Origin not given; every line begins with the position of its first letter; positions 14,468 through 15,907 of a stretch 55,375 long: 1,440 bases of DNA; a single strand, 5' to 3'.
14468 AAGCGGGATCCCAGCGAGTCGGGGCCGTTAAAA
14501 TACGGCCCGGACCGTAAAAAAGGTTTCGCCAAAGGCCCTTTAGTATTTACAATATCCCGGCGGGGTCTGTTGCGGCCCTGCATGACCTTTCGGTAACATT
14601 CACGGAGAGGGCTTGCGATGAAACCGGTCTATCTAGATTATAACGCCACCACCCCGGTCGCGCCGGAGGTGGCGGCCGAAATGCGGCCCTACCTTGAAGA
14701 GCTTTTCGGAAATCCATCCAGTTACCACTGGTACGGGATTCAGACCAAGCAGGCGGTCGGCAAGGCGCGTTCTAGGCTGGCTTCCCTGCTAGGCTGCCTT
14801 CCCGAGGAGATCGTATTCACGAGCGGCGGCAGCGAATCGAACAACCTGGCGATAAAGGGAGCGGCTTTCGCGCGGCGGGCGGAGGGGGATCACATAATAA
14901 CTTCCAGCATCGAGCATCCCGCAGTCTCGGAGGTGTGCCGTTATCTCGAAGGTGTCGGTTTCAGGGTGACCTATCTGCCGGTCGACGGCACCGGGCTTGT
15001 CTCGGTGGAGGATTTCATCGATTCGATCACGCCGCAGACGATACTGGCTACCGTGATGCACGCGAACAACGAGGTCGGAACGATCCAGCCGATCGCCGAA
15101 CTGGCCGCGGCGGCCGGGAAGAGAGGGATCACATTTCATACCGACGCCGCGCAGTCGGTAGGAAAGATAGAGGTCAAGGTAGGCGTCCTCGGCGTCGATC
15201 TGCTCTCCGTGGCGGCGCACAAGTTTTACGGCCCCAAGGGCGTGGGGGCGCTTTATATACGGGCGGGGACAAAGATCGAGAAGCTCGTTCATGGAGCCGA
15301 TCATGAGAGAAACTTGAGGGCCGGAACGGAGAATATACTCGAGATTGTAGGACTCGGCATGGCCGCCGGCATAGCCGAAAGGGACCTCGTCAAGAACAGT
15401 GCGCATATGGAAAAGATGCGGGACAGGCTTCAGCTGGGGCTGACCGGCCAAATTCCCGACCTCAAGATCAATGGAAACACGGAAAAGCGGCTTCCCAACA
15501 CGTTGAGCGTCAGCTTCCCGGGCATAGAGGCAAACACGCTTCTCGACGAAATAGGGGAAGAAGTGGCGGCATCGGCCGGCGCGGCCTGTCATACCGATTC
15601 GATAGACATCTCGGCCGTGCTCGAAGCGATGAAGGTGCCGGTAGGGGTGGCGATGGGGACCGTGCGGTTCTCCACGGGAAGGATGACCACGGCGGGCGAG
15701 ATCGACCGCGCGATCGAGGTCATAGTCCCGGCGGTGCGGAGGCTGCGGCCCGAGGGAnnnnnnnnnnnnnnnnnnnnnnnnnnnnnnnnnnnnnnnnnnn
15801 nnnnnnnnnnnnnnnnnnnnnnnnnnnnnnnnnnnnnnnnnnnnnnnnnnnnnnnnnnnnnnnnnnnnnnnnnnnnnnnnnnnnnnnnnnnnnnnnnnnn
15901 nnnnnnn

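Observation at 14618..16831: NifS-like enzyme fused to selenophosphate synthetase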

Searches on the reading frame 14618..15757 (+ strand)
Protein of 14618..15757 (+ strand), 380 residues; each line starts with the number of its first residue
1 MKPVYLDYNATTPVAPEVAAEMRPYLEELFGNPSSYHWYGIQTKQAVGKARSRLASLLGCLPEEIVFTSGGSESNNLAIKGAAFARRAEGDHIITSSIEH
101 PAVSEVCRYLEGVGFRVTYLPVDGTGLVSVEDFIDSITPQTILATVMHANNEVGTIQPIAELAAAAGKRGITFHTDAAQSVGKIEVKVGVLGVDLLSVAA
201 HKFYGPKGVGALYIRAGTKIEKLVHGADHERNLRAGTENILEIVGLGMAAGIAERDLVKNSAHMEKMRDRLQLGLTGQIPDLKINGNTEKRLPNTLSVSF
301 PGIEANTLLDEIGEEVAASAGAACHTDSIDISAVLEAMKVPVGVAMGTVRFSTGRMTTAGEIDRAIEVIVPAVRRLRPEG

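Call 14: search_solved_structures(query=window:14618-15757:+, max_evalue=1e-20, show_alignments=0)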
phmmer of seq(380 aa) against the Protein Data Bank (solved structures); distinct sequences matched with E-value up to 1e-20: 37.
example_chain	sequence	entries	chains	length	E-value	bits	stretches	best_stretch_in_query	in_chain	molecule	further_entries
1p3w_B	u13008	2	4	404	3.8e-95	322.3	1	3-377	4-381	Cysteine desulfurase | Cysteine desulfurase IscS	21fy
3lvj_A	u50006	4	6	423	4.4e-95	322.1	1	3-377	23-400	Cysteine desulfurase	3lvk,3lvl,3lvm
9wep_A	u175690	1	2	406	2e-94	319.9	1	2-377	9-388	cysteine desulfurase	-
6nzu_A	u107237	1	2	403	7.3e-94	318.1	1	1-378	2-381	Cysteine desulfurase, mitochondrial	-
8tvt_A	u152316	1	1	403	7.4e-94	318.1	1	1-378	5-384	Cysteine desulfurase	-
8pk8_A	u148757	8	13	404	7.4e-94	318.1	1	1-378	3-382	Cysteine desulfurase | Isoform Mitochondrial of Cysteine desulfurase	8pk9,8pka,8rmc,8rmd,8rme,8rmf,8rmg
5wkp_A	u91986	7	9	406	7.6e-94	318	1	1-378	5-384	Cysteine desulfurase, mitochondrial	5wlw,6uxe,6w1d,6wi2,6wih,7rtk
5usr_A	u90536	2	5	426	8.9e-94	317.8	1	1-378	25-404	Cysteine desulfurase, mitochondrial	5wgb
9wer_A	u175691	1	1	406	1e-93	317.6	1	2-377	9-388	cysteine desulfurase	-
9wew_A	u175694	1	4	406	1.4e-93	317.2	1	2-377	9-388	cysteine desulfurase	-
9wf8_A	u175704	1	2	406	3.6e-93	315.8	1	2-377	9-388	cysteine desulfurase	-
9wfb_A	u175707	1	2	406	2.5e-92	313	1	2-377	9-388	cysteine desulfurase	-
9wfe_A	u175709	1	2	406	3.3e-91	309.4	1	2-377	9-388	cysteine desulfurase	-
5zsp_A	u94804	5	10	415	3.2e-90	306.1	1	3-377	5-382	Cysteine desulfurase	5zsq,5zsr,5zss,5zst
9wfy_A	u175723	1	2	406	2.1e-89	303.4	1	2-377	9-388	cysteine desulfurase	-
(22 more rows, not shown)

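Call 42: search_dna_similar(query=window:14618-15751:+, collection=plasmids, mode=protein, max_rows=25)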
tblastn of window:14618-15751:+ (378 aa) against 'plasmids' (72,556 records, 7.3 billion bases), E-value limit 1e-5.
Records with a match: 628; places in all: 812; records where one place covers at least 80% of the query: 491.
Best place of each record, by identity: 60-80% 1; <60% 627.
By first word of the organism name: Ralstonia 128; Rhizobium 81; Ligilactobacillus 33; Sinorhizobium 23; Azospirillum 20; Priestia 18; Streptomyces 16; Klebsiella 11; Paraburkholderia 10; Bacillus 10; and 138 more.
By predicted mobility (MOB-suite, as given by PLSDB): non-mobilizable 323; mobilizable 172; conjugative 133.
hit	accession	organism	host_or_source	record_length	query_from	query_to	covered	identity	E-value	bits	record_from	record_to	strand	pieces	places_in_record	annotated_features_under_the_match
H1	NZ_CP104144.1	Rhizobium sullae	Sulla coronaria,cell culture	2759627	1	372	98%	56.1%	3e-122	395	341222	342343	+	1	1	record has no annotation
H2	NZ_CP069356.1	Microvirga sp. VF16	Vachellia farnesiana,Cell culture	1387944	1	363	96%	57.1%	2e-121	393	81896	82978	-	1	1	none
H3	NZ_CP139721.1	Nitratireductor rhodophyticola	Bacterial Culture,hydrothermal vent ...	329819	3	369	97%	55.3%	5e-102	397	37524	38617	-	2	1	none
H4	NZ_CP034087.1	Methylocystis rosea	cell culture,groundwater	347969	1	369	98%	53.8%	6e-117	380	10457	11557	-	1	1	cysteine desulfurase family protein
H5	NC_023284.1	Streptomyces sp. F2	-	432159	3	363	96%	50.3%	6e-92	308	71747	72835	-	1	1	cysteine desulfurase family protein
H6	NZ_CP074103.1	Streptomyces mirabilis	fresh creek bank soil, topsoil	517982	3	363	96%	49.7%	3e-96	321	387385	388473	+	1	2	cysteine desulfurase family protein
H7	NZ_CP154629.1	Acetoanaerobium noterae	cell culture,Sludge of a digestion ...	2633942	2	377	99%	47.6%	9e-105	345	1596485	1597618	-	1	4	none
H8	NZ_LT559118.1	Nonomuraea gerenzanensis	-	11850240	2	363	96%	48.8%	5e-88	297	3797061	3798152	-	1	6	none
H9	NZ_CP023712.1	Rhodococcus ruber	cell culture,dyed contaminated landsoil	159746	2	362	96%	48.8%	2e-79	272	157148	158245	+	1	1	cysteine desulfurase family protein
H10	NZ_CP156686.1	Burkholderia stagnalis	Bacterial cells,soils collected in ...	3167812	2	377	99%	46.4%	2e-96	321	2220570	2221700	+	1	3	none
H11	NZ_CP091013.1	Burkholderia cenocepacia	-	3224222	2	377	99%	46.2%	3e-98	327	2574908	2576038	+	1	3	none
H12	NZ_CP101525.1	Burkholderia arboris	mixed culture,soil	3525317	2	377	99%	46.2%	1e-96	322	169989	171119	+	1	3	none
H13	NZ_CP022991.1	Paraburkholderia aromaticivorans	-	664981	2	377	99%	46.2%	3e-96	321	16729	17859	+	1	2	IscS subfamily cysteine desulfurase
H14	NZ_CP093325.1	Bacillus sp. N5-665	whole organism,peat soil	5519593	1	376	99%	46.1%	2e-93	313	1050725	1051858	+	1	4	none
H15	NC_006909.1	Leptospirillum ferrooxidans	-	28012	2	376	99%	46.1%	8e-98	325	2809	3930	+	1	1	cysteine desulfurase family protein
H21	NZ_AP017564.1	Pseudanabaena sp. ABRG5-3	-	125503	1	377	100%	45.0%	3e-97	323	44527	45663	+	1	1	nifS: cysteine desulfurase NifS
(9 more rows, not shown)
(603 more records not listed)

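Call 44: get_annotated_region(hit=H4, flank=6000)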
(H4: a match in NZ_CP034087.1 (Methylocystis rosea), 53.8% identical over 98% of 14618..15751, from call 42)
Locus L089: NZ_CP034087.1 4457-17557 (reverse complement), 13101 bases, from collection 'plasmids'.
description: Methylocystis rosea strain GW6 plasmid pGW6_1, complete sequence
organism: Methylocystis rosea (NCBI taxid 173366)
taxonomy: Bacteria; Pseudomonadota; Alphaproteobacteria; Hyphomicrobiales; Methylocystaceae; Methylocystis; Methylocystis rosea
host: -; source: cell culture,groundwater; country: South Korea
typing (MOB-suite, as given by PLSDB): mobilizable; relaxase MOBP
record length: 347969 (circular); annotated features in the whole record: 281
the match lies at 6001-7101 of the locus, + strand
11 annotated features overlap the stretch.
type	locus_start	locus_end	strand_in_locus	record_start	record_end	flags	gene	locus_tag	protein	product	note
CDS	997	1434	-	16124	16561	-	-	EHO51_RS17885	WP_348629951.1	DsrE family protein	-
CDS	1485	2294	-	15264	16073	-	-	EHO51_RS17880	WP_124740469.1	class I SAM-dependent methyltransferase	-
CDS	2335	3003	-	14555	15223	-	-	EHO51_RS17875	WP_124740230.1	metalloregulator ArsR/SmtB family transcription factor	GO:0006355 - regulation of DNA-templated transcription [Evidence IEA]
CDS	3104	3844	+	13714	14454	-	-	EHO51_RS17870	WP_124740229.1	MBL fold metallo-hydrolase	-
CDS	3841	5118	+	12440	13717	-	-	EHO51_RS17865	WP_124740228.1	MFS transporter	GO:0055085 - transmembrane transport [Evidence IEA]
CDS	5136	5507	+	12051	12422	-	-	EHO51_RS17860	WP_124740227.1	SHOCT domain-containing protein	-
CDS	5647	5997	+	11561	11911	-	-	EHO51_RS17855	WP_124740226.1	DsrE family protein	-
CDS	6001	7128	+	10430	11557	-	-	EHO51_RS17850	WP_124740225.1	cysteine desulfurase family protein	-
CDS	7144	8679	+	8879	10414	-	-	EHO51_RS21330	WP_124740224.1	methyltransferase domain-containing protein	-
CDS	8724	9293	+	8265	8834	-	-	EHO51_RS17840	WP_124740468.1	class I SAM-dependent methyltransferase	GO:0032259 - methylation [Evidence IEA]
CDS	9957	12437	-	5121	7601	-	-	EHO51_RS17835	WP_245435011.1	TonB-dependent siderophore receptor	GO:0015891 - siderophore transport [Evidence IEA]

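Call 45: get_annotated_region(hit=H21, flank=4000)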
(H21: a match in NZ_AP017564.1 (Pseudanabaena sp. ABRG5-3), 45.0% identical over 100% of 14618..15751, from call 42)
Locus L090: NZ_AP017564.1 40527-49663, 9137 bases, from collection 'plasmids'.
description: Pseudanabaena sp. ABRG5-3 plasmid ABRG53d, complete sequence
organism: Pseudanabaena sp. ABRG5-3 (NCBI taxid 685565)
taxonomy: Bacteria; Cyanobacteriota; Cyanophyceae; Pseudanabaenales; Pseudanabaenaceae; Pseudanabaena; Pseudanabaena sp. ABRG5-3
host: -; source: -; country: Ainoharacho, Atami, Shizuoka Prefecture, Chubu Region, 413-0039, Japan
typing (MOB-suite, as given by PLSDB): non-mobilizable
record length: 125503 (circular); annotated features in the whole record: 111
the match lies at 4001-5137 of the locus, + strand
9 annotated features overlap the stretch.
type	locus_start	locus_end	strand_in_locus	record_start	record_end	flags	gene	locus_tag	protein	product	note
CDS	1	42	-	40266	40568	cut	-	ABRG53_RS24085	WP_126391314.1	Mo-dependent nitrogenase C-terminal domain-containing protein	-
CDS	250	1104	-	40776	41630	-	cysE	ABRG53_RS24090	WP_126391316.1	serine O-acetyltransferase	GO:0006535 - cysteine biosynthetic process from serine [Evidence IEA]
CDS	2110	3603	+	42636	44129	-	nifB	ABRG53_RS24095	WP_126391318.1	nitrogenase cofactor biosynthesis protein NifB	GO:0009399 - nitrogen fixation [Evidence IEA]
CDS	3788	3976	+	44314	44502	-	-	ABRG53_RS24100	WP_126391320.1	hypothetical protein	-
CDS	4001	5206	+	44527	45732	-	nifS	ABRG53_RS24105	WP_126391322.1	cysteine desulfurase NifS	GO:0006520 - amino acid metabolic process [Evidence IEA]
CDS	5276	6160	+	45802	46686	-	nifU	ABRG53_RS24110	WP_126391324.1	Fe-S cluster assembly protein NifU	GO:0016226 - iron-sulfur cluster assembly [Evidence IEA]; GO:0009399 - nitrogen fixation [Evidence IEA]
CDS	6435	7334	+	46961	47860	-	nifH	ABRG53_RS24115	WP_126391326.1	nitrogenase iron protein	GO:0009399 - nitrogen fixation [Evidence IEA]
CDS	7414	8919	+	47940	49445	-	nifD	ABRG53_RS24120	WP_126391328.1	nitrogenase molybdenum-iron protein alpha chain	GO:0009399 - nitrogen fixation [Evidence IEA]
CDS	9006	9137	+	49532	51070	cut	nifK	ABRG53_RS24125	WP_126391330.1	nitrogenase molybdenum-iron protein subunit beta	GO:0009399 - nitrogen fixation [Evidence IEA]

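Call 46: get_annotated_region(hit=H2, flank=6000)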
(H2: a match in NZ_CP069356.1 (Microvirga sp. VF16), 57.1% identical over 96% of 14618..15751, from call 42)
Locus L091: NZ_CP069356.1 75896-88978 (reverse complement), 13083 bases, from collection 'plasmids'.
description: Microvirga sp. VF16 plasmid pMVF16-2, complete sequence
organism: Microvirga sp. VF16 (NCBI taxid 2807101)
taxonomy: Bacteria; Pseudomonadota; Alphaproteobacteria; Hyphomicrobiales; Methylobacteriaceae; Microvirga; Microvirga sp. VF16
host: -; source: Vachellia farnesiana,Cell culture; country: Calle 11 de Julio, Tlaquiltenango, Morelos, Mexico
typing (MOB-suite, as given by PLSDB): non-mobilizable
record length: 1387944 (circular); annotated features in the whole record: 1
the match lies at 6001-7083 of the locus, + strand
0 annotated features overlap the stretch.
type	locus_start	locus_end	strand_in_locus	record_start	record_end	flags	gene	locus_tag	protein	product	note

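Call 53: search_solved_structures(query=L090:4001-5206:+, max_evalue=1e-30)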
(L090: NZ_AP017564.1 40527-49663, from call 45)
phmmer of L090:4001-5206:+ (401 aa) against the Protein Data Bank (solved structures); distinct sequences matched with E-value up to 1e-30: 28.
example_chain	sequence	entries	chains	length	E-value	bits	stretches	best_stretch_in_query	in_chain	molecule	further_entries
8pk8_A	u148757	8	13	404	4.8e-109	367.8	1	6-384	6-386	Cysteine desulfurase | Isoform Mitochondrial of Cysteine desulfurase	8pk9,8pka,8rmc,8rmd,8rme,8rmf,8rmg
8tvt_A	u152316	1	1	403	5.5e-109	367.6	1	6-384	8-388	Cysteine desulfurase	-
5wkp_A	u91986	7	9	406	5.6e-109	367.6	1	6-384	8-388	Cysteine desulfurase, mitochondrial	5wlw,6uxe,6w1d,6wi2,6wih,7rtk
6nzu_A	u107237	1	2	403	5.9e-109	367.5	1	6-384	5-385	Cysteine desulfurase, mitochondrial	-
5usr_A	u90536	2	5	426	7e-109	367.3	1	6-384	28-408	Cysteine desulfurase, mitochondrial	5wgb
9wep_A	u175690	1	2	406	8e-108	363.8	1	4-387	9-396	cysteine desulfurase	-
5kz5_1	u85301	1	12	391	9.5e-106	357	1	14-384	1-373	Cysteine desulfurase, mitochondrial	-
9wer_A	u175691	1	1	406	9.7e-106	357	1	4-387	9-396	cysteine desulfurase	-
4r5f_A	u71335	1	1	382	1.1e-105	356.8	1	6-384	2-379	Cysteine desulfurase IscS 2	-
9wew_A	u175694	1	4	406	1.3e-105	356.5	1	4-387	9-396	cysteine desulfurase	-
9wf8_A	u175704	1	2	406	3.5e-105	355.1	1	4-387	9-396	cysteine desulfurase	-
4eb5_A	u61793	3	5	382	7.4e-105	354.1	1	6-384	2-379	Probable cysteine desulfurase 2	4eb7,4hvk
5zsp_A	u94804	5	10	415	1.1e-104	353.5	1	6-383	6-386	Cysteine desulfurase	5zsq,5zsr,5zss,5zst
9wfb_A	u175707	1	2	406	2.4e-104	352.4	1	4-387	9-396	cysteine desulfurase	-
1p3w_B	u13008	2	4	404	9.9e-104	350.3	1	6-384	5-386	Cysteine desulfurase | Cysteine desulfurase IscS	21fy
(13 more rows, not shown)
